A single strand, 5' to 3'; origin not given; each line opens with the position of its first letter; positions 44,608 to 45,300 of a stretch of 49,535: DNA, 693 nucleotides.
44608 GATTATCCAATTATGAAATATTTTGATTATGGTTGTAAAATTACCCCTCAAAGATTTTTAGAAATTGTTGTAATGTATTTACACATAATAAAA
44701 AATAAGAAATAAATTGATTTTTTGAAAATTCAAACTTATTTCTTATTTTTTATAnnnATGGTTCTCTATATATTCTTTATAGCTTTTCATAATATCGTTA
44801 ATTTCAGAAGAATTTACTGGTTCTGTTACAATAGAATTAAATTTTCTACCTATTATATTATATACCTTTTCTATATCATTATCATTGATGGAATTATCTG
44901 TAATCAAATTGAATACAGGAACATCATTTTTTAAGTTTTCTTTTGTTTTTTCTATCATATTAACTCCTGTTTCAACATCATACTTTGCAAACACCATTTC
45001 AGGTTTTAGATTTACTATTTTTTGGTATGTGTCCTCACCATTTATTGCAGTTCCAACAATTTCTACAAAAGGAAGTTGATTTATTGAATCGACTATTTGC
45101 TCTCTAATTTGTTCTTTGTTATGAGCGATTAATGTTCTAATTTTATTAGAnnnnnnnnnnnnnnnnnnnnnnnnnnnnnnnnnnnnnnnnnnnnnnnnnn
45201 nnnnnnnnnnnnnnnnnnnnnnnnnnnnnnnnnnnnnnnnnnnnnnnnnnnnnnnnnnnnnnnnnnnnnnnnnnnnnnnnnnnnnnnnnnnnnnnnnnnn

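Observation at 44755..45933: Viperin-like radical SAM enzyme fused to a Spo0A-type pseudo-receiver domain (candidate novel defence or regulatory effector)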

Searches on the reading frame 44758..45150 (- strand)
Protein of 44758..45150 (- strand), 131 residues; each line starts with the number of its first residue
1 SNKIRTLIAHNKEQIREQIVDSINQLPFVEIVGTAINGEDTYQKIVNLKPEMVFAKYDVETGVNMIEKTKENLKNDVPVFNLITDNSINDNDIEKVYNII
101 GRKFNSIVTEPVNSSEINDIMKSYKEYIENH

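Call 80: search_solved_structures(query=window:44758-45150:-, max_evalue=0.1, show_alignments=4)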
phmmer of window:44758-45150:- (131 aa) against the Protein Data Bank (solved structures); distinct sequences matched with E-value up to 0.1: 11.
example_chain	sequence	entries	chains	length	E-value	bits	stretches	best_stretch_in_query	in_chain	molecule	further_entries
5hev_A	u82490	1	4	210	8.2e-05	26.1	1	4-119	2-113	Response regulator protein VraR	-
9xzo_A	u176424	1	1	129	0.00025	24.6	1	6-86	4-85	De novo protein M1X0B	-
1dz3_A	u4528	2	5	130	0.002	21.7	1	4-73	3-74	Stage 0 sporulation protein A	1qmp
7ve6_A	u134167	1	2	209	0.0022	21.5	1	4-122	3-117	Response regulator protein VraR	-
4gvp_A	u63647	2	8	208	0.0025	21.3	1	4-122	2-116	Response regulator protein vraR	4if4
3t8y_A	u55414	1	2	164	0.0075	19.8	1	4-75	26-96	Chemotaxis response regulator protein-glutamate methylesterase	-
6c40_B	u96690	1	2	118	0.034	17.7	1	5-82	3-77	Chemotaxis protein CheY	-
1tmy_A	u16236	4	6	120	0.054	17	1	5-79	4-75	CHEY PROTEIN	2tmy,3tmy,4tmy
4iga_A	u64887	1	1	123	0.056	17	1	5-79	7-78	Chemotaxis protein CheY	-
1u0s_Y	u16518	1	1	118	0.057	17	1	5-79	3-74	Chemotaxis protein cheY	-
4qyw_A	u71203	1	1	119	0.094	16.3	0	5-84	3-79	Chemotaxis protein CheY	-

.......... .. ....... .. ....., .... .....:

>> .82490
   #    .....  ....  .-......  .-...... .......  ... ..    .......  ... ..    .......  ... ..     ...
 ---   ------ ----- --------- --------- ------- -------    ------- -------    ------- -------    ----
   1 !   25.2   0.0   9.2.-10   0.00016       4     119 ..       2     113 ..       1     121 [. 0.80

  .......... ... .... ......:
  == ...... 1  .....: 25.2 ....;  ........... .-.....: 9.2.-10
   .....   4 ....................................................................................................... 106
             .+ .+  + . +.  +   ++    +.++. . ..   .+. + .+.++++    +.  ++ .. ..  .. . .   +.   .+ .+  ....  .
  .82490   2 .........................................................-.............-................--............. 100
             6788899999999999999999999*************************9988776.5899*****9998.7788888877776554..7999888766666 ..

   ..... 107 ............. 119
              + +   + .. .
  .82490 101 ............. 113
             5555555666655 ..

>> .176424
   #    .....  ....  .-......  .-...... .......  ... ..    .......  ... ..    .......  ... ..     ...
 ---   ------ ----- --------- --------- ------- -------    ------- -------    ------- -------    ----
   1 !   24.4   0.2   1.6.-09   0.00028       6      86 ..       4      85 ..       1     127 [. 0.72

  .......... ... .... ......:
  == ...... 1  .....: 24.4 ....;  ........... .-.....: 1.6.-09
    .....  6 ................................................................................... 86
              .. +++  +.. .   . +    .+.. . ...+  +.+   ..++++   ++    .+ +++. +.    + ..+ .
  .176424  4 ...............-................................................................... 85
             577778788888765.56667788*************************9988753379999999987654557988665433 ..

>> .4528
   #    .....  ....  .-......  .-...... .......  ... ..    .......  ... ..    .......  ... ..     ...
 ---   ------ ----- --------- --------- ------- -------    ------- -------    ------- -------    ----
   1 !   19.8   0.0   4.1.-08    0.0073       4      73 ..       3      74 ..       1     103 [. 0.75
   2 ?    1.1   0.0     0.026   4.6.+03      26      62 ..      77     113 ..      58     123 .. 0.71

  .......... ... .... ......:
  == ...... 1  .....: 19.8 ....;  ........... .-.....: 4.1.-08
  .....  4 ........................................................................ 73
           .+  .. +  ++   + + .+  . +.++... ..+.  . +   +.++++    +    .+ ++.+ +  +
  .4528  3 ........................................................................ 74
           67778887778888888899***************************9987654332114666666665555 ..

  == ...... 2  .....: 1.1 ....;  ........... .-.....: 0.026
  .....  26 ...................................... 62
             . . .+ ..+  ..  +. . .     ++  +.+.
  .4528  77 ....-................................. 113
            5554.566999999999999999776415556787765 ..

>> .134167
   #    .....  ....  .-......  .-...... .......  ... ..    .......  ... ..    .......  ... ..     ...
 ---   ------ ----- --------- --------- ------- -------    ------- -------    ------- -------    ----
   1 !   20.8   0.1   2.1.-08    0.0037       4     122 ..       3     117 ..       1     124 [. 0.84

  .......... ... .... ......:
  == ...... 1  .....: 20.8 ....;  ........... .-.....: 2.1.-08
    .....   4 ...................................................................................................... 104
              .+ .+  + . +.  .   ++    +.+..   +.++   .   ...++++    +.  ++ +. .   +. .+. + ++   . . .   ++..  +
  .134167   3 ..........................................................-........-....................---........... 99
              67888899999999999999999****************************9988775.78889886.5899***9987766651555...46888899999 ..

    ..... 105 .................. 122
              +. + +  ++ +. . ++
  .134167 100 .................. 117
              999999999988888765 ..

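Call 85: predict_structure(alignment_id=A4)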
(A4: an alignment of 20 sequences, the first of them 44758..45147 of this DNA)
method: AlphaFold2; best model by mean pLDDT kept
length: 130 residues; sequences in the alignment: 20
mean_pLDDT: 94.1   pTM: 0.88
mean pLDDT of the five models: 94.1, 94.1, 93.8, 93.4, 92.8
residues with pLDDT >= 90: 111; 70-90: 19; 50-70: 0; < 50: 0
segments of 3 or more residues with pLDDT < 50: none
pLDDT, mean of each block of 10 residues (from residue 1): 96 96 97 92 97 90 93 95 88 94 94 95 94
secondary structure, 60 per line:
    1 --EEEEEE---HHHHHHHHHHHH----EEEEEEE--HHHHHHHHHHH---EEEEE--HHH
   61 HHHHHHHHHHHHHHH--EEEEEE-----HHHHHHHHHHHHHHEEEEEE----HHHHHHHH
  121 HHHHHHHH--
elements in order: E3-8 H12-23 E28-34 H37-47 E51-55 H58-75 E78-83 H89-102 E103-108 H113-128

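Call 88: fold_search(model_id=the predicted structure, library=pdb)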
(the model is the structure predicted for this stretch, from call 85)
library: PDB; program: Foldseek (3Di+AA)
matches with E <= 10: 1751; with E <= 0.001: 314
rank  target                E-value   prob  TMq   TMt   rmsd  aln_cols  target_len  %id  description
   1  6swb_B                1.8e-07  1.00  0.75  0.75   3.1       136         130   20  The REC domain of AraT, a response regulator from Geobacillus stearothermophilus (released 2020-10-14)
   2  6swb_A                4.4e-07  1.00  0.75  0.75   3.6       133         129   20  The REC domain of AraT, a response regulator from Geobacillus stearothermophilus (released 2020-10-14)
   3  6zii_B                4.7e-07  1.00  0.78  0.74   2.6       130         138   15  Structure of the isolated REC domain of RcsB from Salmonella enterica serovar Typhimurium in the presence of phosphomi (released 2021-02-17)
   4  7od9_A                8.7e-07  1.00  0.78  0.83   2.4       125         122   15  Crystal structure of activated CheY fused to the C-terminal domain of CheF (released 2022-04-27)
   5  3eul_B                1.3e-06  1.00  0.72  0.75   3.0       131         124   14  Structure of the signal receiver domain of the putative response regulator NarL from Mycobacterium tuberculosis (released 2008-11-11)
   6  3t8y_A                1.3e-06  1.00  0.72  0.70   4.2       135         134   18  Crystal structure of the response regulator domain of Thermotoga maritima CheB (released 2011-09-14)
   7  1a04_A                2.4e-06  1.00  0.74  0.49   2.3       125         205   13  THE STRUCTURE OF THE NITRATE/NITRITE RESPONSE REGULATOR PROTEIN NARL IN THE MONOCLINIC C2 CRYSTAL FORM (released 1998-03-18)
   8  6swf_A                2.7e-06  1.00  0.74  0.74   3.4       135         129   20  Selenomethionine derivative of the REC domain of AraT, a response regulator from Geobacillus stearothermophilus (released 2020-10-14)
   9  7od9_B                3.2e-06  1.00  0.77  0.77   2.2       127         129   14  Crystal structure of activated CheY fused to the C-terminal domain of CheF (released 2022-04-27)
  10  1qmp_B                3.2e-06  1.00  0.74  0.79   2.7       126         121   19  Phosphorylated aspartate in the crystal structure of the sporulation response regulator, Spo0A (released 1999-11-14)
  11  1rnl                  3.4e-06  1.00  0.69  0.47   3.3       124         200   14  THE NITRATE/NITRITE RESPONSE REGULATOR PROTEIN NARL FROM NARL (released 1996-11-08)
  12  3t8y_B                3.4e-06  1.00  0.69  0.66   4.3       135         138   17  Crystal structure of the response regulator domain of Thermotoga maritima CheB (released 2011-09-14)
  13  1qmp_D                3.6e-06  1.00  0.77  0.80   2.4       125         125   18  Phosphorylated aspartate in the crystal structure of the sporulation response regulator, Spo0A (released 1999-11-14)
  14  5hev_C                3.6e-06  1.00  0.76  0.49   2.6       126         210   17  Crystal Structure of the beryllofluoride-activated LiaR from Enterococcus faecium (released 2016-11-16)
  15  4gvp_A                4.4e-06  1.00  0.78  0.50   2.3       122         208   19  Crystal Structure of the Response Regulator Protein VraR from Staphylococcus aureus (released 2013-05-08)
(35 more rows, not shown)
